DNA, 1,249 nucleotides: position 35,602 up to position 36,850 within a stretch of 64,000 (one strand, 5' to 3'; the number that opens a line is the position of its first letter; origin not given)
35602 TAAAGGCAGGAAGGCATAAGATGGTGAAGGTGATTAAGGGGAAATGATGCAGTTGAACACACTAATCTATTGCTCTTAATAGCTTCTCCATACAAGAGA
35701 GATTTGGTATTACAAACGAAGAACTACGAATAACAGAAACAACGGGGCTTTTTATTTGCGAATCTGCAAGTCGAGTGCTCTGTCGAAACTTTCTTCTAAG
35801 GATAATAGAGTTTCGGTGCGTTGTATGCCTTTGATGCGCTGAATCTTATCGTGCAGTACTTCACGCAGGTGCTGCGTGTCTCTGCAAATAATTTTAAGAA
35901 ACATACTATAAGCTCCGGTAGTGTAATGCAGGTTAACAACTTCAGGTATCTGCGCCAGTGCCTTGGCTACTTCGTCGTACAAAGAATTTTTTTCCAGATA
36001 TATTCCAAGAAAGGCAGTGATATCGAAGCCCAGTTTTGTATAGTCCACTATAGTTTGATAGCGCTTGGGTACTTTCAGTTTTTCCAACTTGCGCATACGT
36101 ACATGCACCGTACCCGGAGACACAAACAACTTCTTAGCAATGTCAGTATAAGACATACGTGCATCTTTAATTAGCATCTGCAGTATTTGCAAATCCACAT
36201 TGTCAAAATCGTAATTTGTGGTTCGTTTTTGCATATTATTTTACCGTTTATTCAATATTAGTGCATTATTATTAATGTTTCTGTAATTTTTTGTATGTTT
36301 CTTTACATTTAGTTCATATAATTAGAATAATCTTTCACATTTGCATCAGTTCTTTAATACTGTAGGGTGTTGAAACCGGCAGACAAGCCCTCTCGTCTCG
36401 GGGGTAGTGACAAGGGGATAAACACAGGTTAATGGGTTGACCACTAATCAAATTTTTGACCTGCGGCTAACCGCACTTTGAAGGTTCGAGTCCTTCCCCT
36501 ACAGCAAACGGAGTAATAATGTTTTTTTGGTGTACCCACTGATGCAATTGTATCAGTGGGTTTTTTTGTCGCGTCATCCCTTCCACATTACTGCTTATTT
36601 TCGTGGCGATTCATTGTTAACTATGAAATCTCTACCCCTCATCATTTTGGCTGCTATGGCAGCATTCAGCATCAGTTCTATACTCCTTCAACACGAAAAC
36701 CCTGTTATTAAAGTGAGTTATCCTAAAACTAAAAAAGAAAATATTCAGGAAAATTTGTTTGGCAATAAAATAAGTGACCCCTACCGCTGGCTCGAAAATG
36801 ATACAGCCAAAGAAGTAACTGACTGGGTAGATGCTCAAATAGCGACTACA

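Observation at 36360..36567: Oversized (~145 nt) tRNA-like RNA gene with a 75-nt insertion between the anticodon-like arm and the T arm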

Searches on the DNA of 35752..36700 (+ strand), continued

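Call 59: search_with_rna_model(model_id=R1, sources=[window, L195, L001, L002, L003, L005, L105, L106, L107, L108, L109, L110, L111, L112, L113, L114, L115, L116, L117, L118, L119, L120, L121, L122, L123, L124, L125, L126, L127, L128, L129, L130, L131, L132, L133, L134, L135, L136, L137, L138, L139, L140, L141, L142, L143, L144, L145, L146, L147, L148, L149, L150, L151, L152, L153, L154, L155, L156, L157, L158, L159, L160, L161, L162, L163, L164, L165, L166, L167, L168, L169, L170, L171, L172, L173, L174, L175, L176, L177, L178, L179, L180, L181, L182, L183, L184, L185, L186, L187, L188, L189, L190, L191, L192, L193, L194], max_evalue=1, make_alignment=true)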
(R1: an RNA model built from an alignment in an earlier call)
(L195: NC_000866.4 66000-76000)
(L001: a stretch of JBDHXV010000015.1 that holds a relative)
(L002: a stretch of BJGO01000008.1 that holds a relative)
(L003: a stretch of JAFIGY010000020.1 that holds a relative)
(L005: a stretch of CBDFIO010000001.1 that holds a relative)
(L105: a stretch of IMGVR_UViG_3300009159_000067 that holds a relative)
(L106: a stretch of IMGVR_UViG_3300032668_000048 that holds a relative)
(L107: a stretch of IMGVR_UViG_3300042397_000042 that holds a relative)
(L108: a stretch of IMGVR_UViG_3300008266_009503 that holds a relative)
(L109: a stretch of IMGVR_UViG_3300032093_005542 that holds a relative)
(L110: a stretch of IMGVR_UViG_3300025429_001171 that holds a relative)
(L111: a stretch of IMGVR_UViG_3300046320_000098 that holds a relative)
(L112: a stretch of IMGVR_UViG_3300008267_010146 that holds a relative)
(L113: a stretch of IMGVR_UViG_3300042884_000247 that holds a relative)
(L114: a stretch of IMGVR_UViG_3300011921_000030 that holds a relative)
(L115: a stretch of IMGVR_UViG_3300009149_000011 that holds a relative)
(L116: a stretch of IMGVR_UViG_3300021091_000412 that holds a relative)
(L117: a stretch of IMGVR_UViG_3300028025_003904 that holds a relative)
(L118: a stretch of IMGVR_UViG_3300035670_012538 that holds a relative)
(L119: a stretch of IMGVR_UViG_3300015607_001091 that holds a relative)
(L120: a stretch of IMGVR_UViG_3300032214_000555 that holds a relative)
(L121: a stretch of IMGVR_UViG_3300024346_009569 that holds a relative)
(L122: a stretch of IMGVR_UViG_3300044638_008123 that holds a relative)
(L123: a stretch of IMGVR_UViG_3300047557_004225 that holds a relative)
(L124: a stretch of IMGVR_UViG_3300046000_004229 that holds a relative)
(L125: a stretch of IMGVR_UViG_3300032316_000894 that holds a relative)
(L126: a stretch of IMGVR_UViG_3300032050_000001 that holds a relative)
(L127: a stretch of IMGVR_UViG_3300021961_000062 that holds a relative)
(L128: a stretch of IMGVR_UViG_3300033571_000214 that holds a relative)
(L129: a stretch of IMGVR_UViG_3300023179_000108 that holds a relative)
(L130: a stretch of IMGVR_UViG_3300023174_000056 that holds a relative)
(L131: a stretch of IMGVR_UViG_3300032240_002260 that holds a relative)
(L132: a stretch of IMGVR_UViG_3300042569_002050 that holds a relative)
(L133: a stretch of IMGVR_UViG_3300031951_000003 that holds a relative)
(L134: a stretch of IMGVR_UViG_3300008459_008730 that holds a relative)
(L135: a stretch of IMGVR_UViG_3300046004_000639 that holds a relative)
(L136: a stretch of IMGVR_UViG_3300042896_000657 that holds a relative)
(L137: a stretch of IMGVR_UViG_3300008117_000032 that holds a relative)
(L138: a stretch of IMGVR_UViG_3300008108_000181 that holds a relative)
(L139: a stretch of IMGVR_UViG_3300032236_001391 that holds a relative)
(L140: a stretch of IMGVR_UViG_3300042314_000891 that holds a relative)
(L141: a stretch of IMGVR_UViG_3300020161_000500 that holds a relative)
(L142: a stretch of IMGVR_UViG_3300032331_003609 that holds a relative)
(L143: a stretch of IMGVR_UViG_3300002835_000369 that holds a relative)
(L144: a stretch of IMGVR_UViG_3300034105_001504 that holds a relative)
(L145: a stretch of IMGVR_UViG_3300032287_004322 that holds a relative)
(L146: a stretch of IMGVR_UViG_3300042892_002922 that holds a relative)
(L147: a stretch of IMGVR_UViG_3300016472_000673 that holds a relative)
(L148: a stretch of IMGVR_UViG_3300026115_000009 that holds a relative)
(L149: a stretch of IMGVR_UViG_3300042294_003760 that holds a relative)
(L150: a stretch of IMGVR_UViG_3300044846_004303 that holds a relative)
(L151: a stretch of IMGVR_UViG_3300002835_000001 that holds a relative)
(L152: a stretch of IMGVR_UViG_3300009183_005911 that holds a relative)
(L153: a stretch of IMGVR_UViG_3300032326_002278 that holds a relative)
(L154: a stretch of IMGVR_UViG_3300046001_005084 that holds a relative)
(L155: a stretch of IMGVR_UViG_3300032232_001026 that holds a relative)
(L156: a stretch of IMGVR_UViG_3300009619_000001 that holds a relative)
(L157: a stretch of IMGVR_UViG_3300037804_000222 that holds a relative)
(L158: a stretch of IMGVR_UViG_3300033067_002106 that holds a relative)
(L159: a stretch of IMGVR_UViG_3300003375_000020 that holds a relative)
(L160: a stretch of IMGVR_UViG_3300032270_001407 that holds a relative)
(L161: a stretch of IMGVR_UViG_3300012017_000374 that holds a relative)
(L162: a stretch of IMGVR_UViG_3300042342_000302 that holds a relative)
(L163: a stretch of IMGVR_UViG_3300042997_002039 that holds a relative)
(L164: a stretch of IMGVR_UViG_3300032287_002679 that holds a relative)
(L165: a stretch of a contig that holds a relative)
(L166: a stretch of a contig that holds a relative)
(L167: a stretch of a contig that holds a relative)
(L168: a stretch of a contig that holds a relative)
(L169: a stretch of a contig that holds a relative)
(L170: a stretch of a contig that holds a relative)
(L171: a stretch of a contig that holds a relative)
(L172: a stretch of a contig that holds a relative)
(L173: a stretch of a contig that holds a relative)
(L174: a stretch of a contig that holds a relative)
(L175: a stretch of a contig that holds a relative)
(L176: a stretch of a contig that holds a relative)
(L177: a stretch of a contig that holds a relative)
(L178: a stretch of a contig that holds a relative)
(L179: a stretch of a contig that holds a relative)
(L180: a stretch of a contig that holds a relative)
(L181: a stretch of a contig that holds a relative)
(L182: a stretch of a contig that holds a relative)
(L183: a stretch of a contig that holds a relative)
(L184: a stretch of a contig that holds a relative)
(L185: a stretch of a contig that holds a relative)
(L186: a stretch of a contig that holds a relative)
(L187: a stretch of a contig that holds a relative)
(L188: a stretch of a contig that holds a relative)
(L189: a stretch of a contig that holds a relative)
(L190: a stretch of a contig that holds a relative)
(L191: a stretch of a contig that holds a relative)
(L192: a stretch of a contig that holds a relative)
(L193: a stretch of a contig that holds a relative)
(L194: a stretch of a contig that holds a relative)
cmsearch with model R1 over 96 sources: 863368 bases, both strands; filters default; matches with E-value up to 1: 275.
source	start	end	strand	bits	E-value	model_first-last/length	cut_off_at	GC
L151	76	228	+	158.6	5.8e-42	1-151/151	no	0.47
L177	3339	3488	-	157.5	1.1e-41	1-151/151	no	0.49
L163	6983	7132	+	155.3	5e-41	1-151/151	no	0.51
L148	2443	2592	-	152.1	3.8e-40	1-151/151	no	0.49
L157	5194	5356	-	150.1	1.4e-39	1-151/151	no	0.47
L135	4197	4339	-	148.8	3.4e-39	1-151/151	no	0.42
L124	7382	7524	-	148.5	4.1e-39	1-151/151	no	0.43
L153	3096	3249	-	147.9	6e-39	1-151/151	no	0.5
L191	1467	1627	-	147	1.1e-38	1-151/151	no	0.52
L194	7867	8026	-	146.8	1.2e-38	1-151/151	no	0.48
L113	7318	7461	-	146.6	1.4e-38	1-151/151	no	0.49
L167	7444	7615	-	146.5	1.4e-38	1-151/151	no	0.45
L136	1804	1950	+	145.7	2.4e-38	1-151/151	no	0.5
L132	645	805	+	144.9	4.1e-38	1-151/151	no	0.53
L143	4010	4180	+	144.5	5.2e-38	1-151/151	no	0.49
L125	599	769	-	144.3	5.8e-38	1-151/151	no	0.48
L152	3261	3419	+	143.9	7.7e-38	1-151/151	no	0.52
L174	1181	1332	-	143.9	7.8e-38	1-151/151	no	0.44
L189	11636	11788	-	143.4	1e-37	1-151/151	no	0.43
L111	1757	1901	-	142.9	1.5e-37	1-151/151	no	0.47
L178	1988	2132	-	142.9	1.5e-37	1-151/151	no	0.47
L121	2722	2870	-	142.9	1.5e-37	1-151/151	no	0.48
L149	46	198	-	142.7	1.7e-37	1-151/151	no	0.53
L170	12139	12299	-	142.2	2.3e-37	1-151/151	no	0.52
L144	4431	4582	+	141.9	2.8e-37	1-151/151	no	0.45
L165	1001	1152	+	141.9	2.8e-37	1-151/151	no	0.45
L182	813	964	-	141.9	2.8e-37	1-151/151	no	0.45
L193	6134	6285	-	141.9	2.8e-37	1-151/151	no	0.45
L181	470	628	-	141.8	3e-37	1-151/151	no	0.48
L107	2644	2815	+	141.1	4.8e-37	1-151/151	no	0.48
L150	9301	9472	-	141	5.2e-37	1-151/151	no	0.47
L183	947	1090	-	138.4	2.8e-36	1-151/151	no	0.47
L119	1640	1793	+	138.1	3.4e-36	1-151/151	no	0.45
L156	6342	6492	-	138.1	3.4e-36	1-151/151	no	0.45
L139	726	878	+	137.5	4.8e-36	1-151/151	no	0.5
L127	36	180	-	135.5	1.8e-35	1-151/151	no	0.48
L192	8563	8713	-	135.3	2e-35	1-151/151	no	0.53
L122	2952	3111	-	135.2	2.2e-35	1-151/151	no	0.51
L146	705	877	-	134.9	2.6e-35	1-151/151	no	0.48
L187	2414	2586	-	134.9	2.6e-35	1-151/151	no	0.48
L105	1997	2159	-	134.4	3.6e-35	1-151/151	no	0.48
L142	69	228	+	133.2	7.8e-35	1-151/151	no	0.53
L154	4748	4898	-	133.1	8.6e-35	1-151/151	no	0.52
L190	7167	7326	-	132.9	9.5e-35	1-151/151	no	0.53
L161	1925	2092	+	132.2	1.5e-34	1-151/151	no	0.43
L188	7256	7425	+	132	1.8e-34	1-151/151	no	0.44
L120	7908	8080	+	131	3.2e-34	1-151/151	no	0.47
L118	2888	3048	+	129.9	6.6e-34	1-151/151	no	0.49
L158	8779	8950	+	129.6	8e-34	1-151/151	no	0.5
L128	3443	3601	-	129.5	8.4e-34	1-151/151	no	0.48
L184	1971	2128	-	129.2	1e-33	1-151/151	no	0.49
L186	884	1040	-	129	1.2e-33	1-151/151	no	0.5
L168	2685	2861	-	128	2.3e-33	1-151/151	no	0.47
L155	4248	4399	-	127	4.3e-33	1-151/151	no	0.45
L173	2024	2182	-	126.8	4.9e-33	1-151/151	no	0.44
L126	2062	2221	+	126.7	5.2e-33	1-151/151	no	0.53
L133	711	870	+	126.7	5.2e-33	1-151/151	no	0.53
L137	7523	7682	-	126.7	5.2e-33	1-151/151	no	0.53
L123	343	502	+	125.9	9.1e-33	1-151/151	no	0.47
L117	11741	11903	-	125.1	1.5e-32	1-151/151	no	0.45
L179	9682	9844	+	124.3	2.5e-32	1-151/151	no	0.45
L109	5301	5470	-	124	3.1e-32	1-151/151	no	0.48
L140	9613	9775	+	123.9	3.2e-32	1-151/151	no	0.45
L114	266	436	+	123.2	5.1e-32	1-151/151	no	0.46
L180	592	748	+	122.9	6e-32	1-151/151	no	0.5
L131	5818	5975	+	121.7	1.4e-31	1-151/151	no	0.51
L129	3957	4114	+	121.6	1.4e-31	1-151/151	no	0.45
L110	4141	4296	+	121.2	1.8e-31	1-151/151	no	0.5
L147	4431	4589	+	121.1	2e-31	1-151/151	no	0.45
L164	4645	4802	+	120.7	2.5e-31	1-151/151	no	0.45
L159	5935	6091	+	117.8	1.7e-30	1-151/151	no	0.5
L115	6178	6353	-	117.4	2.1e-30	1-151/151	no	0.46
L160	6483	6640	+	116.4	4.2e-30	1-151/151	no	0.49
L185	131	291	+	116.1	5e-30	1-151/151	no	0.54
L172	3602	3774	+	116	5.5e-30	1-151/151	no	0.5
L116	6551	6710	-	115.7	6.3e-30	1-151/151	no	0.51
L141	12189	12347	+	113.8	2.2e-29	1-151/151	no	0.5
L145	1354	1513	+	113.1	3.5e-29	1-151/151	no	0.45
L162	10665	10836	-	112.6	4.7e-29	1-151/151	no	0.47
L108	586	743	-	111.8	8.3e-29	1-151/151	no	0.49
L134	516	673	-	111.8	8.3e-29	1-151/151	no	0.49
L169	5316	5474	+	110.4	2e-28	1-151/151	no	0.5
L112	10255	10377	-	105.8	4e-27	31-151/151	5'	0.51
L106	1828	2013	+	86.9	7.8e-22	1-151/151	no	0.39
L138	3805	3930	-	76.2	8.4e-19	1-151/151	no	0.5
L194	8035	8122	-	52.4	4e-12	1-151/151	no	0.6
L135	9979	10113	-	49.2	3.1e-11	1-151/151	no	0.41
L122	13059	13147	-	46.5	1.8e-10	1-151/151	no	0.54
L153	2021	2106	-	46.2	2.1e-10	1-151/151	no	0.55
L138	5243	5327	-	46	2.5e-10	1-151/151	no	0.53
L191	1323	1408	-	45.6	3.1e-10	1-151/151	no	0.53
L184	3042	3130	-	45.6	3.3e-10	1-151/151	no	0.52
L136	10650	10809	+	45.4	3.6e-10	1-151/151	no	0.35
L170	12014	12099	-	45.4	3.7e-10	1-151/151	no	0.56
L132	919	1004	+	45.4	3.7e-10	1-151/151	no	0.56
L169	6048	6134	+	44.7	5.9e-10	1-151/151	no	0.53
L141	13056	13142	+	44.5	6.4e-10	1-151/151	no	0.53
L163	5266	5351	+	44.3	7.6e-10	1-151/151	no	0.53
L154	6726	6801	-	43.7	1.1e-09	1-151/151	no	0.55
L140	8454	8529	+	43.7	1.1e-09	1-151/151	no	0.55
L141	13225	13308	+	43.3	1.4e-09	1-151/151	no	0.5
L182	2256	2343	-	43.1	1.6e-09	1-151/151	no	0.43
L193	7576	7663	-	43.1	1.6e-09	1-151/151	no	0.43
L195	6373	6458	-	42.5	2.3e-09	1-151/151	no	0.49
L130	2457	2542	-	41.9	3.4e-09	1-151/151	no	0.5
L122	12314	12397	-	41.9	3.5e-09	1-151/151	no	0.55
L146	2896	2982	-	41.8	3.8e-09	1-151/151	no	0.56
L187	4605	4691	-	41.8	3.8e-09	1-151/151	no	0.56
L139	144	265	+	40.7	7.6e-09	1-151/151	no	0.43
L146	2457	2539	-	40.6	8.2e-09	1-151/151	no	0.52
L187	4166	4248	-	40.6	8.2e-09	1-151/151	no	0.52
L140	3559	3633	+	39.8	1.4e-08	1-151/151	no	0.52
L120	6549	6634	+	39.6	1.5e-08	1-151/151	no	0.45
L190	9217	9299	-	39.5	1.6e-08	1-151/151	no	0.58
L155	4075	4150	-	39.5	1.6e-08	1-151/151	no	0.47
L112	10001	10076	-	39.5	1.6e-08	1-151/151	no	0.47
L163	2787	2862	+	39.5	1.6e-08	1-151/151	no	0.45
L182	2429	2504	-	39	2.2e-08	1-151/151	no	0.58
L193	7749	7824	-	39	2.2e-08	1-151/151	no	0.58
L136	10173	10281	+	38.9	2.4e-08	1-151/151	no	0.42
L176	2411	2487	-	38.1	4.1e-08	1-151/151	no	0.61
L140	6816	6900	+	37.8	5e-08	1-151/151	no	0.47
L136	2081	2156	+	37.6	5.7e-08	1-151/151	no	0.59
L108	989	1076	-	37.2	7.3e-08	1-151/151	no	0.59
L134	919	1006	-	37.2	7.3e-08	1-151/151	no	0.59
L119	3629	3714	+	37.2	7.3e-08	1-151/151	no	0.59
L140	3640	3715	+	37.1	7.8e-08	1-151/151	no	0.45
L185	994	1108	+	36.2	1.4e-07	1-151/151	no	0.5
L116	6453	6524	-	36.1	1.5e-07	1-151/151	no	0.54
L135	4587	4707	-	35.9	1.7e-07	1-151/151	no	0.35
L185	4499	4610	+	35.8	1.8e-07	1-151/151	no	0.42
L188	579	654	+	35.7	1.9e-07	1-151/151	no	0.45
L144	2232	2304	+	35.7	2e-07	1-151/151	no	0.51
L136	10394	10518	+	35.1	2.9e-07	1-151/151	no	0.48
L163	5736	5818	+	34.7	3.7e-07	1-151/151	no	0.51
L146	2371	2453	-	34.5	4.2e-07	1-151/151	no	0.51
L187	4080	4162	-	34.5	4.2e-07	1-151/151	no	0.51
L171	4797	4870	+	34.1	5.5e-07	1-151/151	no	0.5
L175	8300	8373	+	34.1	5.5e-07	1-151/151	no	0.5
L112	10175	10249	-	33.8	6.4e-07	1-151/151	no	0.44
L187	6255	6322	-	33.2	1e-06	1-151/151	no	0.5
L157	7213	7351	-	32.9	1.2e-06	1-151/151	no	0.45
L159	2286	2363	+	32.9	1.2e-06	1-151/151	no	0.5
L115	4962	5037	-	32.8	1.3e-06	1-151/151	no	0.55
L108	6271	6366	-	32.5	1.6e-06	1-151/151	no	0.4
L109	4669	4769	-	31.9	2.2e-06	1-151/151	no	0.45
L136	419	504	+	31.5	2.9e-06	1-151/151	no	0.52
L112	10091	10166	-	31.1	3.8e-06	1-151/151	no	0.53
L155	4165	4240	-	31.1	3.8e-06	1-151/151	no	0.53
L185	2656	2764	+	31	4.1e-06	1-151/151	no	0.42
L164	1733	1846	+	30.8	4.6e-06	1-151/151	no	0.53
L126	1969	2058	+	30.8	4.7e-06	1-151/151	no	0.52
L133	618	707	+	30.8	4.7e-06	1-151/151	no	0.52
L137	7686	7775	-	30.8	4.7e-06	1-151/151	no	0.52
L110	3686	3760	+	30.6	5.1e-06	1-151/151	no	0.6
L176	4050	4131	-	29.2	1.3e-05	1-151/151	no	0.59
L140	7640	7722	+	29.1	1.3e-05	1-151/151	no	0.51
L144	1061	1134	+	29.1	1.4e-05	1-151/151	no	0.39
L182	3601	3674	-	29.1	1.4e-05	1-151/151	no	0.39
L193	8921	8994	-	29.1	1.4e-05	1-151/151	no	0.39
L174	3926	3999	-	29.1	1.4e-05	1-151/151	no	0.39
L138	3959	4045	-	29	1.5e-05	1-151/151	no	0.55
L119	3354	3429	+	28.9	1.5e-05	1-151/151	no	0.5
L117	12129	12220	-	28.7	1.8e-05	1-151/151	no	0.53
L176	4465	4550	-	28.5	2e-05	1-151/151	no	0.53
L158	10606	10681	+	28.3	2.4e-05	1-151/151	no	0.49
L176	2331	2405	-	28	2.7e-05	1-151/151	no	0.57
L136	1957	2061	+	28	2.7e-05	1-151/151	no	0.46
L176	3954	4042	-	28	2.9e-05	1-151/151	no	0.52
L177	5221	5310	-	27.8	3.2e-05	1-151/151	no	0.54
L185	4669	4773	+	27.4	4.2e-05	1-151/151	no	0.45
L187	6066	6153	-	27.1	5e-05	1-151/151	no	0.52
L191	2086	2172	-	26.9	5.9e-05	1-151/151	no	0.52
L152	2839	2925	+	26.8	5.9e-05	1-151/151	no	0.49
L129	1711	1800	+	26.6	7.1e-05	1-151/151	no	0.54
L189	12004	12091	-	26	0.0001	1-151/151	no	0.5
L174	1638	1725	-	26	0.0001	1-151/151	no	0.5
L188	7166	7252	+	25.9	0.00011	1-151/151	no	0.53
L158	8523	8595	+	25.7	0.00012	1-151/151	no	0.47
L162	11611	11699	-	25.5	0.00014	1-151/151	no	0.53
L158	13151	13227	+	25.4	0.00015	1-151/151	no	0.47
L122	6535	6608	-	25.3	0.00016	1-151/151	no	0.55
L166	2253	2351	-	25.3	0.00016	1-151/151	no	0.47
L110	1157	1251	+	25.3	0.00016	1-151/151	no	0.51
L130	341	429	-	25.1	0.00018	1-151/151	no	0.45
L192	8939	9030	-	25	0.0002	1-151/151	no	0.51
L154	5284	5374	-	24.9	0.00021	1-151/151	no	0.52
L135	4342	4505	-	24.8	0.00022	1-151/151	no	0.4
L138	6234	6326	-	24.8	0.00023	1-151/151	no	0.53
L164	1416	1491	+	24.7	0.00023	1-151/151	no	0.49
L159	5201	5307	+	24.7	0.00023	1-151/151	no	0.28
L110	1075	1148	+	24.5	0.00027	1-151/151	no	0.41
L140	9137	9227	+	24.5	0.00027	1-151/151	no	0.52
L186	1492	1580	-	24.5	0.00027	1-151/151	no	0.47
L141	12798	12937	+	24.5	0.00028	1-151/151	no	0.43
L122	13622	13708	-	24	0.00038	1-151/151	no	0.55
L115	4355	4440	-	24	0.00038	1-151/151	no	0.53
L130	436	511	-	23.9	0.0004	1-151/151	no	0.53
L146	2623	2699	-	23.9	0.00041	1-151/151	no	0.48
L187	4332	4408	-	23.9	0.00041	1-151/151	no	0.48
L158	10514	10600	+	23.8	0.00042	1-151/151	no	0.52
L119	4868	4942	+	23.7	0.00045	1-151/151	no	0.52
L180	158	246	+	23.7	0.00047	1-151/151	no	0.54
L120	3461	3546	+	23.6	0.00049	1-151/151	no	0.51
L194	8168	8243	-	23.5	0.00052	9-151/151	5'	0.55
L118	2504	2588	+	23.4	0.00053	1-151/151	no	0.56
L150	9567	9653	-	22.9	0.00074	1-151/151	no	0.51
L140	3832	3906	+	22.9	0.00075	1-151/151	no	0.45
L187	7048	7120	-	22.7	0.00085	1-151/151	no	0.59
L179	8822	8910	+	22.7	0.00085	1-151/151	no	0.55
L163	5826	5908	+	22.7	0.00086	1-151/151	no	0.48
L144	1598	1684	+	22.7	0.00089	1-151/151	no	0.47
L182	3051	3137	-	22.7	0.00089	1-151/151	no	0.47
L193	8371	8457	-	22.7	0.00089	1-151/151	no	0.47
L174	3312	3398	-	22.7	0.00089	1-151/151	no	0.47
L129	2872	2945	+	22.5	0.00096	1-151/151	no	0.38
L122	12670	12744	-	22.5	0.00099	1-151/151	no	0.57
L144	2312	2385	+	21.7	0.0017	1-151/151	no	0.43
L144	1138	1213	+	21.6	0.0017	1-151/151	no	0.54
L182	3522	3597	-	21.6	0.0017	1-151/151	no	0.54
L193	8842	8917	-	21.6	0.0017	1-151/151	no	0.54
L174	3846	3921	-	21.6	0.0018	1-151/151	no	0.54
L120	3304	3377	+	21.6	0.0018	1-151/151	no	0.46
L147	3347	3420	+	21.5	0.0019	1-151/151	no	0.39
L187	7124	7199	-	20.8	0.0029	1-151/151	no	0.5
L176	2494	2567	-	20.8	0.003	1-151/151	no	0.54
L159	1543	1616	+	20.4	0.0039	1-151/151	no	0.43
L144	4119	4207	+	20.3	0.004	1-151/151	no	0.53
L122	12586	12664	-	20.1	0.0047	1-151/151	no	0.57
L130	526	598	-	20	0.005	1-151/151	no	0.51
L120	3382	3457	+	19.8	0.0055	1-151/151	no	0.38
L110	142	217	+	19.8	0.0055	1-151/151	no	0.5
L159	2817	2890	+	19.7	0.0059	1-151/151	no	0.39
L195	6459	6532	-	19.5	0.0068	1-151/151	no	0.45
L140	6905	6980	+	19.5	0.007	1-151/151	no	0.47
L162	11767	11884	-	19.3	0.0077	1-151/151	no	0.5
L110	3817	3889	+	19.3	0.0078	1-151/151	no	0.36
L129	1115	1192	+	19.2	0.0082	1-151/151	no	0.55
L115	6405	6480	-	19.1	0.0091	1-151/151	no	0.54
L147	2103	2179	+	19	0.0092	1-151/151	no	0.56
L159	4609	4682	+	18.6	0.012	1-151/151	no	0.41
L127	190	265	-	18.6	0.012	1-151/151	no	0.54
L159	2894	2977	+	18.3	0.015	1-151/151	no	0.49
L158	13329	13403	+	17.9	0.019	1-151/151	no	0.49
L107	2567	2639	+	17.9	0.019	1-151/151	no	0.45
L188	4154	4229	+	17.8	0.02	1-151/151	no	0.54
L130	985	1057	-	17.8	0.02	1-151/151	no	0.45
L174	5607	5681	-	17.6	0.024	1-151/151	no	0.52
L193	10681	10755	-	17.6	0.024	1-151/151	no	0.52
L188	4078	4151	+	17.1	0.033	1-151/151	no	0.49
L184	3139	3214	-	16.7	0.043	1-151/151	no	0.49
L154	6650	6722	-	16.6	0.044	1-151/151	no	0.51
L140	8533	8605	+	16.6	0.044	1-151/151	no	0.51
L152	2279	2352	+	16.3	0.055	1-151/151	no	0.54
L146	2706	2781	-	16.1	0.062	1-151/151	no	0.46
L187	4415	4490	-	16.1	0.062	1-151/151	no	0.46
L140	3911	3985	+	16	0.067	1-151/151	no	0.48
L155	5245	5317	-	15.8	0.074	1-151/151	no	0.42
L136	86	159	+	15.6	0.085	1-151/151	no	0.54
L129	2792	2865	+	15.5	0.092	1-151/151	no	0.45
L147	3267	3340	+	15.5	0.093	1-151/151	no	0.45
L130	1498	1654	-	15.4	0.098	1-151/151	no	0.47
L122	6615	6687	-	15.2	0.11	1-151/151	no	0.52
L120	1258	1382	+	15.2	0.11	1-151/151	no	0.36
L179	7876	7949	+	14.9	0.13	1-151/151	no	0.64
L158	9504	9581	+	14.8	0.15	1-151/151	no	0.44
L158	1847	1919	+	14.6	0.16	1-151/151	no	0.41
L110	228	300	+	14.5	0.17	1-151/151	no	0.48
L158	9589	9678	+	14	0.24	1-151/151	no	0.49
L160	6765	6845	+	13.9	0.25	1-151/151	no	0.53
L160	6970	7042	+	13.9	0.26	1-138/151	3'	0.45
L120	6638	6713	+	13.1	0.43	1-151/151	no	0.43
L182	2348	2421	-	12.6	0.59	1-151/151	no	0.39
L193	7668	7741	-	12.6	0.59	1-151/151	no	0.39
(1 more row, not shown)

Alignment A3: 150 matches aligned to the model, 364 columns, each read 5' to 3' on its own strand. Consensus structure (alignment columns), stored with it:
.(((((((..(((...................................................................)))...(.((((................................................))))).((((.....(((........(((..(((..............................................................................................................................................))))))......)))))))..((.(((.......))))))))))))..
